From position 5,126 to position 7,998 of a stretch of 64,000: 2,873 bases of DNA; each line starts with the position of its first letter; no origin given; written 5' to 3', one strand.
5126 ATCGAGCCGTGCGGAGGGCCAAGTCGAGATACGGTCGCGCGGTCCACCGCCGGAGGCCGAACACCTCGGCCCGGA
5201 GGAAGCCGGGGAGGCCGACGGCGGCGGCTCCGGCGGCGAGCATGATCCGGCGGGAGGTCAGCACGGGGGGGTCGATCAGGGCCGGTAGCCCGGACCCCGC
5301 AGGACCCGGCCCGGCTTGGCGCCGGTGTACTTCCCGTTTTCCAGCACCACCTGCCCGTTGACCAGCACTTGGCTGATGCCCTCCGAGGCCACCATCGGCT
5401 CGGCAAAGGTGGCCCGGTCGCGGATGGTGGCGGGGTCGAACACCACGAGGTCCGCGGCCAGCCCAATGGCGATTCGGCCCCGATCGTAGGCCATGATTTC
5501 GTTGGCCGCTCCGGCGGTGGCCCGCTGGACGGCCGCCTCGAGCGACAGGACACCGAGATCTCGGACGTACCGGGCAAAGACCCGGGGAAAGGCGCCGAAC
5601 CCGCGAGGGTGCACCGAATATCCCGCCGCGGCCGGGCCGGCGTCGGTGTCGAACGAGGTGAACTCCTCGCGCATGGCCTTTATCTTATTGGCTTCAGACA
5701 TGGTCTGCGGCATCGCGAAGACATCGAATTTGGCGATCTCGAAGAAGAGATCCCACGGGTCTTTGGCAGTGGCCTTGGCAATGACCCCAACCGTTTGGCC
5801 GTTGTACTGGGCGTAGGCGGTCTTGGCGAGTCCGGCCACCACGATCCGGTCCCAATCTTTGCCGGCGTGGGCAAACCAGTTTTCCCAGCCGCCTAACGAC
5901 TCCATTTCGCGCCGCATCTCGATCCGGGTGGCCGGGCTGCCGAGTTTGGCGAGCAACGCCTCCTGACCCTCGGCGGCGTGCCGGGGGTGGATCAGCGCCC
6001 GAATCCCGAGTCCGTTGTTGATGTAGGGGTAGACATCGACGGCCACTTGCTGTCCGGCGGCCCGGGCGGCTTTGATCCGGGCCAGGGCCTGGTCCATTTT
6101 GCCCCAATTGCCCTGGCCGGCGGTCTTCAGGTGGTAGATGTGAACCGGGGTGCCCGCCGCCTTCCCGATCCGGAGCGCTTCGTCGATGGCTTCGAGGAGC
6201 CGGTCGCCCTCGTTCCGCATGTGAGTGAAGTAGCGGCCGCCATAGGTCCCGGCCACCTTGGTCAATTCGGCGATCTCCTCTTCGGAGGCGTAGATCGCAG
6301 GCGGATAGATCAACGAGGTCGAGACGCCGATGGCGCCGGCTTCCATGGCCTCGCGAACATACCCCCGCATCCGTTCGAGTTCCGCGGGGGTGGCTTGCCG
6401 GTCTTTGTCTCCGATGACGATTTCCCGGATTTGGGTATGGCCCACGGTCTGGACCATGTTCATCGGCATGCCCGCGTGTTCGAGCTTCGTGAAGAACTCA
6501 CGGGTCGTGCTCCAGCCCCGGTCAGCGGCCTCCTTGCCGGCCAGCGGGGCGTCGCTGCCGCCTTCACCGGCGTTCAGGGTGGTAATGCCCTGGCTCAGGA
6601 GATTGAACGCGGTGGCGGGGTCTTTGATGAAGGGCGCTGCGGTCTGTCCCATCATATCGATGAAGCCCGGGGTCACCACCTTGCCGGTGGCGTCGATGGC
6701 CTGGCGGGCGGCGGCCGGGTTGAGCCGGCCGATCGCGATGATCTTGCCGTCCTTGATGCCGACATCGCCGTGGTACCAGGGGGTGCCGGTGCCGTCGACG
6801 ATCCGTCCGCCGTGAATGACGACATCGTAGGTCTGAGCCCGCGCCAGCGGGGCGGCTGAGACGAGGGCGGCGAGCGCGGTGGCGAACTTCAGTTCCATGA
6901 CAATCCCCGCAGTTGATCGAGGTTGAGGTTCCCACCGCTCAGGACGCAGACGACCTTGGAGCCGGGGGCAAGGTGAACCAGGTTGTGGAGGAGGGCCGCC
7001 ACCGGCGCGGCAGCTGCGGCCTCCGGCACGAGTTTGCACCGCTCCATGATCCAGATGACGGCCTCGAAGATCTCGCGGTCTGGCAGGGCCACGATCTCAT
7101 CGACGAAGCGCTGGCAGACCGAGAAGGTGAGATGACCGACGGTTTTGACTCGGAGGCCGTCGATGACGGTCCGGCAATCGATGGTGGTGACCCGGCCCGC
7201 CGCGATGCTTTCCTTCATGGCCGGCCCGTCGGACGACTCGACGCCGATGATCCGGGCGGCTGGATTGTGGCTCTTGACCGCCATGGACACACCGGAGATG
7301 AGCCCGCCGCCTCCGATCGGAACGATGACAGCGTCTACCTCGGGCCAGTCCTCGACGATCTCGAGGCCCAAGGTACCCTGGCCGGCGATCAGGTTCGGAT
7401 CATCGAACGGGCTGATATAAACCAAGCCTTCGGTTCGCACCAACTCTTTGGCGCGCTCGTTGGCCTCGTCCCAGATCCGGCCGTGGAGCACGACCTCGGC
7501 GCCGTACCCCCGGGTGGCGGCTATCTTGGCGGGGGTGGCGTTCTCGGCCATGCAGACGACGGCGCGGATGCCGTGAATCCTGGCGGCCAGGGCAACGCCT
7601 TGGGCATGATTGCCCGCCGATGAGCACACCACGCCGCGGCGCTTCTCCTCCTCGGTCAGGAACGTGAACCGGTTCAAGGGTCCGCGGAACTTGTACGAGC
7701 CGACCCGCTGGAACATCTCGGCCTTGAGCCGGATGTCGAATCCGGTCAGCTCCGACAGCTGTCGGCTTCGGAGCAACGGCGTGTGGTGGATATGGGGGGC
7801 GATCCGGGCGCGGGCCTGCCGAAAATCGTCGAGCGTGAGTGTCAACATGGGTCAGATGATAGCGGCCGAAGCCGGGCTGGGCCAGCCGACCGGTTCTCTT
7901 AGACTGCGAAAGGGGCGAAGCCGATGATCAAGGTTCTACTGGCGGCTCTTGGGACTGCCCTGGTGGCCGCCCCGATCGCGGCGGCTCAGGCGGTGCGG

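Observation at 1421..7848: Candidate operon: PLP dehydratase, periplasmic COG3653 amidohydrolase, exported LanC-like protein and orphan ADOP permease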

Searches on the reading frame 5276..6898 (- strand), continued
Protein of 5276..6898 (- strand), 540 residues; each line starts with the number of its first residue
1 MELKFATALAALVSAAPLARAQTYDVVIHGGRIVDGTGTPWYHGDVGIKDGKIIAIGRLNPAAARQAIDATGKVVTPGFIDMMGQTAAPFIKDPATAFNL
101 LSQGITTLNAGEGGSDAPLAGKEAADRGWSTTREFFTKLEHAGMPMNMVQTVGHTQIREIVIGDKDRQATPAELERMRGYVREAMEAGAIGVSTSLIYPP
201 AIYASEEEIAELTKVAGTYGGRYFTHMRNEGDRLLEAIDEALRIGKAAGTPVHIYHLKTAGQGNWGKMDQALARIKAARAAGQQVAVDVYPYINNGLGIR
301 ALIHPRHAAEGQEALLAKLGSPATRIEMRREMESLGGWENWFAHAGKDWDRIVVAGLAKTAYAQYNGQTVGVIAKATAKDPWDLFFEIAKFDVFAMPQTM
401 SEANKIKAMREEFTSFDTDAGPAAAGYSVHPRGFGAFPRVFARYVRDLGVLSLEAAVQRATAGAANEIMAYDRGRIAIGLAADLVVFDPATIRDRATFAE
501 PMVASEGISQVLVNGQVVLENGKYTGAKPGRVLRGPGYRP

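Call 38: find_encoding_contigs(protein=P0174, flank=8000, max_places=3)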
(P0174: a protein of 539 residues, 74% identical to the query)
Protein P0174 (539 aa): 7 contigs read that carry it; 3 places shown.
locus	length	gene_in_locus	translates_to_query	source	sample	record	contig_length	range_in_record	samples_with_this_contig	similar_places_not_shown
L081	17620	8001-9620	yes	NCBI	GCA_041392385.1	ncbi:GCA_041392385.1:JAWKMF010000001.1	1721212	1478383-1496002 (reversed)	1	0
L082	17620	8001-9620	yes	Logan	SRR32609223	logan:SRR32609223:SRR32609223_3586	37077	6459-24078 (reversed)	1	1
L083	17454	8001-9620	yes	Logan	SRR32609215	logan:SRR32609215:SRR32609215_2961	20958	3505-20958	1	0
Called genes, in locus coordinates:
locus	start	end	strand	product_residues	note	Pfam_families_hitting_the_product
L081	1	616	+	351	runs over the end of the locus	PF00520:Ion_trans (weak), PF07885:Ion_trans_2, PF02254:TrkA_N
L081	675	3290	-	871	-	PF02861:Clp_N, PF13191:AAA_16 (weak), PF00004:AAA, PF17871:AAA_lid_9, PF07724:AAA_2, PF07728:AAA_5, PF00004:AAA, PF10431:ClpB_D2-small, +6 more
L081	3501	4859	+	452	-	PF01979:Amidohydro_1, PF07969:Amidohydro_3 (faint)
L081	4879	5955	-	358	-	PF14226:DIOX_N, PF03171:2OG-FeII_Oxy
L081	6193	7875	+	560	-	PF00246:Peptidase_M14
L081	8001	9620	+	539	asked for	PF00449:Urease_alpha (faint), PF07969:Amidohydro_3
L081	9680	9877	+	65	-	-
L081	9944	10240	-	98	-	PF03795:YCII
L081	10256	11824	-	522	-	PF07969:Amidohydro_3, PF01979:Amidohydro_1 (weak), PF07969:Amidohydro_3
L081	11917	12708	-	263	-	PF02666:PS_Dcarbxylase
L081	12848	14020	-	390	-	PF07396:Porin_O_P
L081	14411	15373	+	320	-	PF12849:PBP_like_2, PF12727:PBP_like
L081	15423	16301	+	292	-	PF00528:BPD_transp_1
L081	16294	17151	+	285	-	PF00528:BPD_transp_1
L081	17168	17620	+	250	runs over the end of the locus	PF02463:SMC_N, PF00005:ABC_tran, PF13304:AAA_21 (weak)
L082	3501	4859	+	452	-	PF01979:Amidohydro_1, PF07969:Amidohydro_3 (faint)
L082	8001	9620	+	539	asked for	PF00449:Urease_alpha (faint), PF07969:Amidohydro_3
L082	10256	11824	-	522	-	PF07969:Amidohydro_3, PF01979:Amidohydro_1 (weak), PF07969:Amidohydro_3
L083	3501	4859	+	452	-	PF01979:Amidohydro_1, PF07969:Amidohydro_3 (faint)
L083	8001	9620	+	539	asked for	PF00449:Urease_alpha (faint), PF07969:Amidohydro_3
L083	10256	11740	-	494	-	PF01979:Amidohydro_1 (weak), PF07969:Amidohydro_3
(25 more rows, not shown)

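Call 39: find_encoding_contigs(protein=P0193, flank=8000, max_places=2)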
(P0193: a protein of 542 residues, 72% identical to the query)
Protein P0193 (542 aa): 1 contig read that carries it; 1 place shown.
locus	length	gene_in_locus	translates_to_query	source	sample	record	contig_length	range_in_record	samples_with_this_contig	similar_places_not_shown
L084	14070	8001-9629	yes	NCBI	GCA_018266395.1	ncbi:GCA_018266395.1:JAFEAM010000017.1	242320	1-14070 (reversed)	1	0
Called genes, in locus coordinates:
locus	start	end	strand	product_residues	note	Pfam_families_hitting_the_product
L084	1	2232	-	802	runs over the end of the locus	PF12704:MacB_PCD, PF02687:FtsX, PF12704:MacB_PCD (weak), PF02687:FtsX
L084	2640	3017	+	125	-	PF13564:DoxX_2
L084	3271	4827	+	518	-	PF00144:Beta-lactamase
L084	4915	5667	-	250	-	-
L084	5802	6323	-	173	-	-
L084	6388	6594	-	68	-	-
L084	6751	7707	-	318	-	-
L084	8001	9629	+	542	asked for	PF07969:Amidohydro_3, PF01979:Amidohydro_1 (faint)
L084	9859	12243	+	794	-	PF20437:LonC_helical, PF13654:AAA_32, PF20436:LonB_AAA-LID, PF05362:Lon_C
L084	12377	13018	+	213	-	PF13489:Methyltransf_23, PF08241:Methyltransf_11, PF08242:Methyltransf_12 (faint), PF13649:Methyltransf_25, PF01209:Ubie_methyltran (weak)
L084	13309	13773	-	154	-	PF01797:Y1_Tnp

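Call 72: find_encoding_contigs(protein=window:5276-6898:-, flank=10000, max_places=2)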
Protein window:5276-6898:- (540 aa): no gene with exactly this product is on record in the collection.

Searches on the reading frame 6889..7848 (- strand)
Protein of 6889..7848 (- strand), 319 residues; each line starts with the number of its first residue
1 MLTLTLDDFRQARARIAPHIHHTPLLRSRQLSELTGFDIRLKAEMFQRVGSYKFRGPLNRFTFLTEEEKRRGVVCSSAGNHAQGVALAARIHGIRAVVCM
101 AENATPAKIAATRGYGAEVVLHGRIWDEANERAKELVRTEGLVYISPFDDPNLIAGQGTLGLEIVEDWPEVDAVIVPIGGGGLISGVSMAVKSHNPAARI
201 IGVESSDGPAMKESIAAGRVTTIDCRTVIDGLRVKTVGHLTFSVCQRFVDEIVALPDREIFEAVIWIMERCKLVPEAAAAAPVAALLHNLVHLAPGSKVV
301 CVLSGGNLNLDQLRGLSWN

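Call 7: search_protein_families(library=pfam, proteins=[window:6889-7848:-], max_evalue=0.01)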
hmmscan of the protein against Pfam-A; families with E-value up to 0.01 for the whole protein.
window:6889-7848:- (319 aa): 1 family
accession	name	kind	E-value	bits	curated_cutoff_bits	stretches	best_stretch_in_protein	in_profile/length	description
PF00291.31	PALP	-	2.3e-83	280.4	35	1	17-305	2-295/295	Pyridoxal-phosphate dependent enzyme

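Call 8: search_protein_families(library=ncbifam, proteins=[window:6889-7848:-], max_evalue=0.01)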
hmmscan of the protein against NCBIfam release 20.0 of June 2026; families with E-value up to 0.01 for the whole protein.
window:6889-7848:- (319 aa): 42 families (the best 25 are shown)
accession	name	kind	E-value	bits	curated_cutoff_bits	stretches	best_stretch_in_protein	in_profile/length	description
TIGR01127.1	ilvA_1Cterm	equivalog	8.3e-112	373.9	378.75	1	23-313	1-291/380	threonine ammonia-lyase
NF006389.0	PRK08638.1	equivalog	3.8e-100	335.1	453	1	3-313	8-320/333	bifunctional threonine ammonia-lyase/L-serine ammonia-lyase TdcB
NF005600.0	PRK07334.1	equivalog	1.7e-95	320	496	1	3-309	9-313/408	threonine ammonia-lyase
NF005680.0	PRK07476.1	equivalog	2e-89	299.8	413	1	2-314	3-317/326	hydroxyectoine utilization dehydratase EutB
NF005454.0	PRK07048.1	equivalog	3.7e-88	295.8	452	1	4-313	7-316/324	threo-3-hydroxy-L-aspartate ammonia-lyase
NF006674.0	PRK09224.1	subfamily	7.5e-84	282.2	577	1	14-315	17-321/508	threonine ammonia-lyase IlvA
TIGR01124.1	ilvA_2Cterm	equivalog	4.9e-83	279.4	411.3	1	14-315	9-313/499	threonine ammonia-lyase, biosynthetic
TIGR02991.1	ectoine_eutB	equivalog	1.8e-82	276.9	413.35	1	5-312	2-310/317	hydroxyectoine utilization dehydratase EutB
NF005292.0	PRK06815.1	equivalog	2.6e-81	273.1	371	1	6-315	5-315/320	threonine/serine dehydratase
NF006390.0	PRK08639.1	equivalog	4.7e-79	266.3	421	1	4-313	7-320/418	threonine ammonia-lyase IlvA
TIGR02079.1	THD1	equivalog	7.1e-77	258.9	440.55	1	8-313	2-312/410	threonine ammonia-lyase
NF009130.0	PRK12483.1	subfamily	1.9e-75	254.4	801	1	19-314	34-332/521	threonine ammonia-lyase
NF045641.2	BHydaspDhtseBhcB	equivalog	9.5e-75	251.6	550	1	5-313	3-310/312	beta-hydroxyaspartate dehydratase BhcB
NF006094.0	PRK08246.1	subfamily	9.1e-73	245.4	331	1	5-313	6-309/310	serine/threonine dehydratase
NF005147.0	PRK06608.1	equivalog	9.4e-67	225.2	380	1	3-310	5-313/339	serine/threonine dehydratase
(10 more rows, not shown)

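Call 24: search_solved_structures(query=window:6889-7848:-, max_evalue=1e-20)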
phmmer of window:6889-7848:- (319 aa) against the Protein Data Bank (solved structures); distinct sequences matched with E-value up to 1e-20: 21.
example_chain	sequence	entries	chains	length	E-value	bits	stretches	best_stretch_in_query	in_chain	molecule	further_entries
2gn0_A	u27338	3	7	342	2e-78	266.9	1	3-314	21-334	Threonine dehydratase catabolic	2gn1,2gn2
8y1j_A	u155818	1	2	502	5.2e-67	229.4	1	20-316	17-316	L-threonine dehydratase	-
1v71_A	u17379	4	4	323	7e-62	212.6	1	4-312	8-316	Hypothetical protein C320.14 in chromosome III | Uncharacterized protein C320.14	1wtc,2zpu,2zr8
1ve5_A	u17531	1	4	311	3.9e-61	210.1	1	6-309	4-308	Threonine deaminase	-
5cvc_A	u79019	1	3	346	1.8e-60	207.9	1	5-313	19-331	Serine racemase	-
43cq_A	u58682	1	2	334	1.2e-59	205.3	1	14-317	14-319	L-threonine dehydratase biosynthetic IlvA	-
8zkv_A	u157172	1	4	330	4.2e-59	203.5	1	14-314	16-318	L-threonine dehydratase biosynthetic IlvA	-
1tdj_A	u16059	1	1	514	1.1e-58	202.1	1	14-317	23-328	BIOSYNTHETIC THREONINE DEAMINASE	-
9d2q_A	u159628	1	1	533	1.2e-58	202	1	14-317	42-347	L-threonine dehydratase biosynthetic IlvA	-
6lut_A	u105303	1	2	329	2.5e-56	194.3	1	1-313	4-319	Probable serine racemase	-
3iau_A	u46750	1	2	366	3.5e-55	190.6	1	22-314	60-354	Threonine deaminase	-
3l6b_A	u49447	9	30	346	2.4e-52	181.3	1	6-311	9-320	Serine racemase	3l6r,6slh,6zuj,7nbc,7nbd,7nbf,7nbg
6zsp_AAA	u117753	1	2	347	2.4e-52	181.2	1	6-311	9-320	Serine racemase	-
5x2l_A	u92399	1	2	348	2.5e-52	181.2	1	5-311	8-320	Serine racemase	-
3hmk_A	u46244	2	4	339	6.9e-52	179.8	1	6-317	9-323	Serine racemase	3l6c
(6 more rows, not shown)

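Call 56: find_related_loci(query=A3, collection=metagenome_contigs, flank=6000)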
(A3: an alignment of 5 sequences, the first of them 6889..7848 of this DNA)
Query A3 (319 aa) in metagenome_contigs; peptide patterns used: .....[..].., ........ (x = any residue, [..] = any of these).
600 stretches matched a pattern (row limit reached: there are more); 521 encode a relative of the query (tblastn E <= 1e-3); the best 80 are kept; 80 distinct loci.
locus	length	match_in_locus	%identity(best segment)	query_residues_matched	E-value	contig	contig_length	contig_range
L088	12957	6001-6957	98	1-319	0e+0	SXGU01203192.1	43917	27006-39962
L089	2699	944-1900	82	1-319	0e+0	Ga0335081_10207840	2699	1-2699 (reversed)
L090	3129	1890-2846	83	1-319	0e+0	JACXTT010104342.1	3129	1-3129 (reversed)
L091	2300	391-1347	81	1-319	0e+0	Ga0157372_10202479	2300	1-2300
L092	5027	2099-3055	80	1-319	0e+0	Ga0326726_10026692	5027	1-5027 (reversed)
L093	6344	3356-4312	81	1-319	5e-179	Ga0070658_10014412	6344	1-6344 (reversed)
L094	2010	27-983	80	1-319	0e+0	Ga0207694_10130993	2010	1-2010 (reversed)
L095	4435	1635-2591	80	1-319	0e+0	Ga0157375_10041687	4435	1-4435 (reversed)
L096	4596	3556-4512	81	1-319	0e+0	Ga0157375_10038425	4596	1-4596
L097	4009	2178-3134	81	1-319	0e+0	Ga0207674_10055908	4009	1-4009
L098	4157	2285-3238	82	2-319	0e+0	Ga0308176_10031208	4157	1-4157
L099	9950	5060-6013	83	2-319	7e-175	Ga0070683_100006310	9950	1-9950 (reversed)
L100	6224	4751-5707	80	1-319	1e-176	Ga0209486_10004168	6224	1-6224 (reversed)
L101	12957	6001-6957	81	1-319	9e-175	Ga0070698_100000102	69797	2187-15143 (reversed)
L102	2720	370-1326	82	1-319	0e+0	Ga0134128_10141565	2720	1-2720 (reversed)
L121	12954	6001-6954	81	2-319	1e-170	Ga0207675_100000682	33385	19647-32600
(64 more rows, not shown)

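Call 85: search_protein_families(library=pfam, proteins=[L121:357-1193:+, L121:2493-3452:+, L121:3612-4292:-, L121:4848-5957:+, L121:6978-9794:+, L121:10769-12892:-, L121:10164-10706:-, L121:1587-2291:-], max_evalue=0.001)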
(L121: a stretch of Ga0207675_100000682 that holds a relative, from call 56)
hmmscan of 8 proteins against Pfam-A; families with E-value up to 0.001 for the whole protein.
L121:357-1193:+ (278 aa): 0 families

L121:2493-3452:+ (319 aa): 3 families
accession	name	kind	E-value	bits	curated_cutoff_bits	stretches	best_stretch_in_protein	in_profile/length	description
PF00781.29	DAGK_cat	-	4.6e-25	88.1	23.6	1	14-136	2-125/125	Diacylglycerol kinase catalytic domain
PF19279.4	YegS_C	-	4.9e-18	65.8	27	1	206-319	46-158/158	YegS C-terminal NAD kinase beta sandwich-like domain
PF01513.26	NAD_kinase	-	3.4e-06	27.8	25.5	1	56-125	60-127/130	ATP-NAD kinase N-terminal domain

L121:3612-4292:- (226 aa): 0 families

L121:4848-5957:+ (369 aa): 3 families
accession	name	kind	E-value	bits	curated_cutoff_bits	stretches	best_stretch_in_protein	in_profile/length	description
PF00561.26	Abhydrolase_1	-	4.8e-32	112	25.8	1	103-348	2-245/245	alpha/beta hydrolase fold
PF12697.13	Abhydrolase_6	-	1.8e-19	71.7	26.3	1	104-353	1-216/217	Alpha/beta hydrolase family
PF12146.15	Hydrolase_4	-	2.5e-12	47.1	27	1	104-233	7-139/239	Serine aminopeptidase, S33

L121:6978-9794:+ (938 aa): 2 families
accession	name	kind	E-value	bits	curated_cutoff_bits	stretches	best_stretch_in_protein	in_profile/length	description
PF12704.14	MacB_PCD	-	5.3e-29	102.4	27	2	121-339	1-205/207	MacB-like periplasmic core domain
PF02687.27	FtsX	-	2e-20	73.5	25.5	2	818-931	2-120/120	FtsX-like permease C-terminal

L121:10769-12892:- (707 aa): 13 families
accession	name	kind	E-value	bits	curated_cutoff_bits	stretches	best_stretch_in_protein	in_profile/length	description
PF07719.23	TPR_2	-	7.7e-14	51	27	0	427-458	2-33/34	Tetratricopeptide repeat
PF13431.12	TPR_17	-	5.7e-13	48.5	24.4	0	380-412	2-33/34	Tetratricopeptide repeat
PF13432.12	TPR_16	-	1.1e-11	45.4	32.7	2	401-458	6-63/65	Tetratricopeptide repeat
PF13424.12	TPR_12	-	8.9e-11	42.3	30.1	1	564-636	2-75/77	Tetratricopeptide repeat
PF00515.34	TPR_1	-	2.1e-10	40.4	27.8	0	427-458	2-33/34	Tetratricopeptide repeat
PF14559.12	TPR_19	-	1.4e-08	35.3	25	0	437-492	2-57/68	Tetratricopeptide repeat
PF13414.12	TPR_11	-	2.1e-08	34.1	26.8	0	381-403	18-40/42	TPR repeat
PF13371.12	TPR_9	-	2.6e-08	34.2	35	0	589-642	12-65/73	Tetratricopeptide repeat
PF13428.12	TPR_14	-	2.6e-08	34.2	23.5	0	400-434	9-43/44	Tetratricopeptide repeat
PF12895.13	ANAPC3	-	9.4e-05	23.1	27.2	0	429-482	26-78/82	Anaphase-promoting complex, cyclosome, subunit 3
PF13036.11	LpoB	-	0.00013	22.4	22.3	1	212-266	89-146/147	Peptidoglycan-synthase activator LpoB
PF00069.31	Pkinase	-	0.00044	20.2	31.7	1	8-36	171-199/263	Protein kinase domain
PF23914.1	TPR_CcmH_CycH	-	0.00086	19.6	42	0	404-491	62-152/158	Cytochrome c-type biogenesis protein H TPR domain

L121:10164-10706:- (180 aa): 3 families
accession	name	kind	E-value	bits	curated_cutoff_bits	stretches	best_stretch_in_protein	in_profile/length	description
PF14534.12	DUF4440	-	1.6e-19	70.7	25.2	1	64-170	2-107/107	Domain of unknown function (DUF4440)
PF13474.12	SnoaL_3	-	2.4e-10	41.3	22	1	63-175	1-116/121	SnoaL-like domain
PF12680.13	SnoaL_2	-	9.8e-07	29.8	27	1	68-168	2-99/102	SnoaL-like domain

L121:1587-2291:- (234 aa): 0 families

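Call 96: search_protein_families(library=ncbifam, proteins=[L098:1138-2178:+], max_evalue=0.00001)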
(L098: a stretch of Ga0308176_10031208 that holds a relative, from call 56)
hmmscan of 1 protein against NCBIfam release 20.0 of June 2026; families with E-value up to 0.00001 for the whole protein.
L098:1138-2178:+ (346 aa): 6 families
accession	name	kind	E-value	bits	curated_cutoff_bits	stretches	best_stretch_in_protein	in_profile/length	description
NF041359.1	GntG_guanitoxin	subfamily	9e-99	330.9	230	1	3-334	6-341/343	GntG family PLP-dependent aldolase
NF007825.0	PRK10534.1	equivalog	6.2e-76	255.5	312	1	3-335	2-328/333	low-specificity L-threonine aldolase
TIGR00858.1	bioF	equivalog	6.9e-09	34.9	426.45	1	36-265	67-282/365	8-amino-7-oxononanoate synthase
NF047599.1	SerpalmtaseBetaP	equivalog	7.2e-09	34.8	500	1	38-306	91-351/394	serine palmitoyltransferase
NF047600.1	SerpalmtaseCFB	equivalog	5.1e-06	25.4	640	1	39-246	92-288/395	serine palmitoyltransferase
TIGR01821.1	5aminolev_synth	equivalog_domain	9.3e-06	24.7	338.55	1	36-153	91-200/402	5-aminolevulinate synthase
